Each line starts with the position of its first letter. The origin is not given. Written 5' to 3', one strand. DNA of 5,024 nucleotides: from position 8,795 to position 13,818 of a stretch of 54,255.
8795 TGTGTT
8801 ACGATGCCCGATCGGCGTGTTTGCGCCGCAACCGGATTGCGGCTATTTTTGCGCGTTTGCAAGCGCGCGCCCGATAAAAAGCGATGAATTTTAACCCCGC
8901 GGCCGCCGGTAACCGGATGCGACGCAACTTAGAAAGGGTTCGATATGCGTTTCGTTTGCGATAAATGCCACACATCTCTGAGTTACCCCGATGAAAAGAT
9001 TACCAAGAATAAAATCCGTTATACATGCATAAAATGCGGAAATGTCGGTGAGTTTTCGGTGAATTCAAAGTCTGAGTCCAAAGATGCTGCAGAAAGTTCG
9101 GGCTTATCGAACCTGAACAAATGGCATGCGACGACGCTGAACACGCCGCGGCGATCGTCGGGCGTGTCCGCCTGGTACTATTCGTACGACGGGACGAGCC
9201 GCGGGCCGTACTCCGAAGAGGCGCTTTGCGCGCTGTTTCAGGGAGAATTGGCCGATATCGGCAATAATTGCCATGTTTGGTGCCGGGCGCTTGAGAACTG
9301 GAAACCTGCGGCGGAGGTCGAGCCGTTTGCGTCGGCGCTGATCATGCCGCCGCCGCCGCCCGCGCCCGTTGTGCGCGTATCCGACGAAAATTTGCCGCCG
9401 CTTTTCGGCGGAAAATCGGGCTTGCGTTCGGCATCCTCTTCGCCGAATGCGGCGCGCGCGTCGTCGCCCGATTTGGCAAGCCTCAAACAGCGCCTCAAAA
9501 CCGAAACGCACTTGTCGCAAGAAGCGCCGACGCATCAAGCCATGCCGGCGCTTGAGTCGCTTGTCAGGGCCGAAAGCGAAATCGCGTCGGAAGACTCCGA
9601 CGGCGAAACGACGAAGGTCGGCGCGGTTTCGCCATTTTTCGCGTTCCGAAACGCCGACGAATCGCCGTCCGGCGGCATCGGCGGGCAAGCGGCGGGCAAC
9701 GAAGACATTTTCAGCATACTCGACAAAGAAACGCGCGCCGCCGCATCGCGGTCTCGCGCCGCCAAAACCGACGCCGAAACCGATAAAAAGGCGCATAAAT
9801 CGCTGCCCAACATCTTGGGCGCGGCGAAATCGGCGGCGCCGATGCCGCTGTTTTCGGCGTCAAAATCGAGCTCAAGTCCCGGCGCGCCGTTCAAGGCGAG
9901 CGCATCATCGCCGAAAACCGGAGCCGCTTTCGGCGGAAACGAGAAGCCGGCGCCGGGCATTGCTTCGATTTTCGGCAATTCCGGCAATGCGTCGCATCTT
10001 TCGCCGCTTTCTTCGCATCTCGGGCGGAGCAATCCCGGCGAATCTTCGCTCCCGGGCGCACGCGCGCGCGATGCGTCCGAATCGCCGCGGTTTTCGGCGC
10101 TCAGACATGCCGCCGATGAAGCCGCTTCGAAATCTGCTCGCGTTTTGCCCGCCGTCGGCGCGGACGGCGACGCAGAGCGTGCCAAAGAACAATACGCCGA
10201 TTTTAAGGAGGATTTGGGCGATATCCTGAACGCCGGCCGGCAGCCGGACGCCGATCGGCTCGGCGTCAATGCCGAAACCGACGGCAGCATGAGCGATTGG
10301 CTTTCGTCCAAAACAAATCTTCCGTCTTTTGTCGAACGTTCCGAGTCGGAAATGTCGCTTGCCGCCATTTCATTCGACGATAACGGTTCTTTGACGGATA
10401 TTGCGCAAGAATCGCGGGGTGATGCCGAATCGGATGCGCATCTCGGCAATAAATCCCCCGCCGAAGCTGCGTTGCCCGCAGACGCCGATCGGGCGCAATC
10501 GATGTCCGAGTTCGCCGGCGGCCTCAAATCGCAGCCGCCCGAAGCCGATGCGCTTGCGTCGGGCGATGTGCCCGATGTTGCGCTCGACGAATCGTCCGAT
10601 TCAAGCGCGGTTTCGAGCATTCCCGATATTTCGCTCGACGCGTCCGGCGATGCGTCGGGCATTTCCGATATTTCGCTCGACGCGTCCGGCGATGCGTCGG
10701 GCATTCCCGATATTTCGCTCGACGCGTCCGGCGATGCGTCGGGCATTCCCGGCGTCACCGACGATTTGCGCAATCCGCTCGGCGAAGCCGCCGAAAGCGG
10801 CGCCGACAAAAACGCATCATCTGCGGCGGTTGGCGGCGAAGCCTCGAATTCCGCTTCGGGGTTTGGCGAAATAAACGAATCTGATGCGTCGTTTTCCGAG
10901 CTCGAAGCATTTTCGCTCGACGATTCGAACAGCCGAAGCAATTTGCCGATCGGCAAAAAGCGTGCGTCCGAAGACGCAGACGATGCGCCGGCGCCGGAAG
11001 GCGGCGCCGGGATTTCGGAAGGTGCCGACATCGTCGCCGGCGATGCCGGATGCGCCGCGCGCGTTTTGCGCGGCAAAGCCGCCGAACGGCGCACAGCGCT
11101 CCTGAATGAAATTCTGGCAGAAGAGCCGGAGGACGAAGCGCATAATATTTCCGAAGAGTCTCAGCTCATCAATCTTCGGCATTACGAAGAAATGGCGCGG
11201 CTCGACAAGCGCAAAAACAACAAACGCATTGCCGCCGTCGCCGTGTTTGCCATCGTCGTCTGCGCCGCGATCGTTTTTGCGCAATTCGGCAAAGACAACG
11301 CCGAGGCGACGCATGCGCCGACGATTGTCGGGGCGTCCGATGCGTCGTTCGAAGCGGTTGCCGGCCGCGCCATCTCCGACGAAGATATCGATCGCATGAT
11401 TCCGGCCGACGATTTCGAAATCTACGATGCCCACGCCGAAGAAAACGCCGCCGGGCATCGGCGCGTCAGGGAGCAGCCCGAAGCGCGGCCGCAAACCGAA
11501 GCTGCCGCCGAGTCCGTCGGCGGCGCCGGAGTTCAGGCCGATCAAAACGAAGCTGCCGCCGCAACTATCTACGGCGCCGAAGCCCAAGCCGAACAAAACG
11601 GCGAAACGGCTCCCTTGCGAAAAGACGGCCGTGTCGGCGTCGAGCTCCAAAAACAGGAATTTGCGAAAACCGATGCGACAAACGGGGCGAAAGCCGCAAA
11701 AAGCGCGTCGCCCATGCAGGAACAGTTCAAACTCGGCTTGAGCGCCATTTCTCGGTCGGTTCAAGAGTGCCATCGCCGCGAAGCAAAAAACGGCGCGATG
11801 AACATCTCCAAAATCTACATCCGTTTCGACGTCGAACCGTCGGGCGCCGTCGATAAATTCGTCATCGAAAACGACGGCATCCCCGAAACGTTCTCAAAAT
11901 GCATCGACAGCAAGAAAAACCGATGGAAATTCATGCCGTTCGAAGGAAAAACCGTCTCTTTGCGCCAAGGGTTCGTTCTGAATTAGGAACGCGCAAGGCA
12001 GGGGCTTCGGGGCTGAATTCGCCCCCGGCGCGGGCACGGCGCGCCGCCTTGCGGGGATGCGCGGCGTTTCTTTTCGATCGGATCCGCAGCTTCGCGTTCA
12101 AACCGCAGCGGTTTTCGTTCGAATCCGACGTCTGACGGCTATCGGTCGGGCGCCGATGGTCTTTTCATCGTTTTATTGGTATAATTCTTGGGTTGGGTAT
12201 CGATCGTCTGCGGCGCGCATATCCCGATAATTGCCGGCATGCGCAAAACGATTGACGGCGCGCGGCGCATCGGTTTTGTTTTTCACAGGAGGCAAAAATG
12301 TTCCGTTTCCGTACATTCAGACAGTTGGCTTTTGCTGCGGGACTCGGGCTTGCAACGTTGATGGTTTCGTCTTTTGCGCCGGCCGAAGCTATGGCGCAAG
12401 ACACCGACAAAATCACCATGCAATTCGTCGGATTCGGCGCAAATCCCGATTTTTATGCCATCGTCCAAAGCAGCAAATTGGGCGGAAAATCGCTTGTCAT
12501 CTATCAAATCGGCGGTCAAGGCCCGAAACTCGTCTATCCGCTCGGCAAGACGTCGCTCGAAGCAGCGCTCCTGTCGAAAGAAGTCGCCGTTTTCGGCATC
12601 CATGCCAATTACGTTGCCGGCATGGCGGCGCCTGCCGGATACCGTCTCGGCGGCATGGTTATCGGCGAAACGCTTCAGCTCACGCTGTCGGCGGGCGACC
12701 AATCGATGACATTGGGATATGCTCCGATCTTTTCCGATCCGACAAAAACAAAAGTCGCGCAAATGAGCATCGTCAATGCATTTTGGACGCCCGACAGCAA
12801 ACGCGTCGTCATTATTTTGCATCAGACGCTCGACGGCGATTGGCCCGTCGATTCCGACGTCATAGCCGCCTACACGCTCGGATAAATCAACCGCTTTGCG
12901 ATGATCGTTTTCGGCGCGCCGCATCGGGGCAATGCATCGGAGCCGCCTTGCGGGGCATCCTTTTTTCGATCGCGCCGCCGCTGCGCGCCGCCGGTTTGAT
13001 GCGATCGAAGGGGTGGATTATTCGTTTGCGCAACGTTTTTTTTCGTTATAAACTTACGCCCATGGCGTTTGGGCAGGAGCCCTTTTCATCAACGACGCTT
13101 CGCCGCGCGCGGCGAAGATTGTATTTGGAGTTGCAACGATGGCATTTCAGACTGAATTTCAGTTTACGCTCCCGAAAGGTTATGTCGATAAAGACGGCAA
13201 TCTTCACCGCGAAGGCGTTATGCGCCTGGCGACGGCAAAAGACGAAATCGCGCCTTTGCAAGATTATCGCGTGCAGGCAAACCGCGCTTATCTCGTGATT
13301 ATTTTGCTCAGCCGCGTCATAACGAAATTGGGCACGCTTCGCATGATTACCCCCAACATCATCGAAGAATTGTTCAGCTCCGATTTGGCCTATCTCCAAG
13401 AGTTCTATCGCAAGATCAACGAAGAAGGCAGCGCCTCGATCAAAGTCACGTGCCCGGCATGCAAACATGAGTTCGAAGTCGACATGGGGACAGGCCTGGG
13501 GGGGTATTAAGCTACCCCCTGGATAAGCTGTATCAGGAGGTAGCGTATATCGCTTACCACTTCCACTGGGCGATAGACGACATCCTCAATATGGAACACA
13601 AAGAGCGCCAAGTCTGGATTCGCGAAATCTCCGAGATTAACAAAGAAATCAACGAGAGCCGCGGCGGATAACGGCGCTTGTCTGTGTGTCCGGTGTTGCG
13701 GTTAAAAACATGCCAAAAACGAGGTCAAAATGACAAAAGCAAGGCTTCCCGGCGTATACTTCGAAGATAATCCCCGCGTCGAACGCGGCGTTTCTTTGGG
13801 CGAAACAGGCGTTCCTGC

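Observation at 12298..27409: Scattered contractile-injection-system parts with no tube, spike, baseplate, tape measure or cap genes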

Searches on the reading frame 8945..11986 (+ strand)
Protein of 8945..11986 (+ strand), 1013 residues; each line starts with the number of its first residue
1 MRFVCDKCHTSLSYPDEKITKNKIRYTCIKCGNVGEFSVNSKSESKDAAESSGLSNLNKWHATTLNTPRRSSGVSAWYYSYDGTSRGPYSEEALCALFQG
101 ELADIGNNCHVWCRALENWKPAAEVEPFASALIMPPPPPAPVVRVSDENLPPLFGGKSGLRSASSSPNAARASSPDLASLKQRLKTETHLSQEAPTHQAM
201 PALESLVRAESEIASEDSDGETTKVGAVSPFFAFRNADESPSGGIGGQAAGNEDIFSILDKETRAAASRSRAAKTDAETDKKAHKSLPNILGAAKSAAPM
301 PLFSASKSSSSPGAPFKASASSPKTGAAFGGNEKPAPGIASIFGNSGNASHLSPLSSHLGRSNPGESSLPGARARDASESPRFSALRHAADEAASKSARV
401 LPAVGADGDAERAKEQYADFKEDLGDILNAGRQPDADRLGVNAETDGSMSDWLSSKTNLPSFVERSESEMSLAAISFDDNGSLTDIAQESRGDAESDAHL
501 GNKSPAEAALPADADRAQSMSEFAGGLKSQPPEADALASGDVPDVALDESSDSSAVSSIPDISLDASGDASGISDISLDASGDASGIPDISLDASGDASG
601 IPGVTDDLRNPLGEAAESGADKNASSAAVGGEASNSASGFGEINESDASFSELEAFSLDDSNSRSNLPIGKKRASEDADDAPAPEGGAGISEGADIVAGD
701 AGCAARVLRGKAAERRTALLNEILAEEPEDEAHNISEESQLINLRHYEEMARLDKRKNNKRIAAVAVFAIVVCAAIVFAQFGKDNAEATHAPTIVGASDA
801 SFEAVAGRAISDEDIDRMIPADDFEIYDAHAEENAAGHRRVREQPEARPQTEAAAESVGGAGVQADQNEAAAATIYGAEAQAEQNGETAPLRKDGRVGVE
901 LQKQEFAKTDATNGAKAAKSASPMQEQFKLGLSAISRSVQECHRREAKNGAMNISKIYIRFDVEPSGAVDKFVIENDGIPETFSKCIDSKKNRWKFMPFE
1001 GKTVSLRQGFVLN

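Call 3: search_protein_families(library=pfam, proteins=[window:8945-11986:+], max_evalue=0.01)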
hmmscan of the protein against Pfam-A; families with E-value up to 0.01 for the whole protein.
window:8945-11986:+ (1013 aa): 2 families
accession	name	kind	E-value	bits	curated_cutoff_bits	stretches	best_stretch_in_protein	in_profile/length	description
PF14237.11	GYF_2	-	5.4e-09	36.1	25.8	1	77-126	1-48/50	GYF domain 2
PF13717.11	Zn_ribbon_4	-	0.00011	22.5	30.3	1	1-34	1-34/36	zinc-ribbon domain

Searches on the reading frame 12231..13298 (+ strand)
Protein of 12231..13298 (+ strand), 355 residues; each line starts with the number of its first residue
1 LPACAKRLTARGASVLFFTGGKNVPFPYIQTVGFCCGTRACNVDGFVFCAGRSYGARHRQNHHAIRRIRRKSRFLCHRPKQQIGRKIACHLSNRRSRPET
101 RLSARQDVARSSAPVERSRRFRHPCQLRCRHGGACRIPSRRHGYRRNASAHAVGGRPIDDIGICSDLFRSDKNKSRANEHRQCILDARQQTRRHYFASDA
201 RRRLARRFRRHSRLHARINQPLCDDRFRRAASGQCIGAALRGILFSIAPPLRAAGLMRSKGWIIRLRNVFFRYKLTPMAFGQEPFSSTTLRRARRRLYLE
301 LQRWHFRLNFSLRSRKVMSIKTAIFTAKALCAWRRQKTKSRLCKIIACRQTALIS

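Call 3: search_protein_families(library=pfam, proteins=[window:12231-13298:+], max_evalue=0.01)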
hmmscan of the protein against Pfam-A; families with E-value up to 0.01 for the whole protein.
window:12231-13298:+ (355 aa): 0 families

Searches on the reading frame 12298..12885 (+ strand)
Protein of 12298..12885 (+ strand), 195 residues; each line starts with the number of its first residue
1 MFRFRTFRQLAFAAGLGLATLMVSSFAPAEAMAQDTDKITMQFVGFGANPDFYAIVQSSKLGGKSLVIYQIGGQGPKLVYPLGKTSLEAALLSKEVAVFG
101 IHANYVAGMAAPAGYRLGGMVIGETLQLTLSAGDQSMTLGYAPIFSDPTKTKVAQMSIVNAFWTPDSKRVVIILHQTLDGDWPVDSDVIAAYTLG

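Call 3: search_protein_families(library=pfam, proteins=[window:12298-12885:+], max_evalue=0.01)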
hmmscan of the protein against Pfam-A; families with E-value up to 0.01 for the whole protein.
window:12298-12885:+ (195 aa): 0 families

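Call 8: search_protein_families(library=phrogs, proteins=[window:12298-12885:+], max_evalue=0.01)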
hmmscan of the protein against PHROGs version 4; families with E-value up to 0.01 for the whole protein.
window:12298-12885:+ (195 aa): 0 families

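Call 9: search_protein_families(library=ncbifam, proteins=[window:12298-12885:+], max_evalue=0.01)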
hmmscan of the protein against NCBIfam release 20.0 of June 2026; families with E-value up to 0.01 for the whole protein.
window:12298-12885:+ (195 aa): 0 families

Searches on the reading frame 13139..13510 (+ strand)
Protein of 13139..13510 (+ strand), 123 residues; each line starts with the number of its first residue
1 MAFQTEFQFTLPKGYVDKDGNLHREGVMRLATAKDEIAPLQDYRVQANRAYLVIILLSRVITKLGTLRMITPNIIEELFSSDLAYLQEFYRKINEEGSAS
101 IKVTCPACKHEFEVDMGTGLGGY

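Call 3: search_protein_families(library=pfam, proteins=[window:13139-13510:+], max_evalue=0.01)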
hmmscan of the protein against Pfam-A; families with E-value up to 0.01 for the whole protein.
window:13139-13510:+ (123 aa): 1 family
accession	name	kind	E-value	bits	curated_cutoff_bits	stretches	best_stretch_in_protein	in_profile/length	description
PF24441.1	DUF7560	-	0.0091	16.1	27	0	101-115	4-18/44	Family of unknown function (DUF7560)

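Call 8: search_protein_families(library=phrogs, proteins=[window:13139-13510:+], max_evalue=0.01)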
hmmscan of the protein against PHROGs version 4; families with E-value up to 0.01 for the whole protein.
window:13139-13510:+ (123 aa): 1 family
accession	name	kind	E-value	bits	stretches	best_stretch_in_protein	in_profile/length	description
phrog_508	-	tail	5.1e-08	33.7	1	7-89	25-119/155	tail assembly chaperone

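Call 9: search_protein_families(library=ncbifam, proteins=[window:13139-13510:+], max_evalue=0.01)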
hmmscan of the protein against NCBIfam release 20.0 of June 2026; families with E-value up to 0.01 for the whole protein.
window:13139-13510:+ (123 aa): 0 families

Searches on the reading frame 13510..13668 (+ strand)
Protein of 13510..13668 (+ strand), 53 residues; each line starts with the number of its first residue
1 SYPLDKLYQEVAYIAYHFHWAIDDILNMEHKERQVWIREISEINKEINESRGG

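Call 63: search_protein_families(library=pfam, proteins=[window:13510-13668:+], max_evalue=0.01)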
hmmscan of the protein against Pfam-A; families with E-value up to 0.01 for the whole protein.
window:13510-13668:+ (53 aa): 1 family
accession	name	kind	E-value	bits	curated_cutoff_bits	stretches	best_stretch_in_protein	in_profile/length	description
PF20546.3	DUF6760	-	2e-15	57.1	27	1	5-50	8-53/89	Family of unknown function (DUF6760)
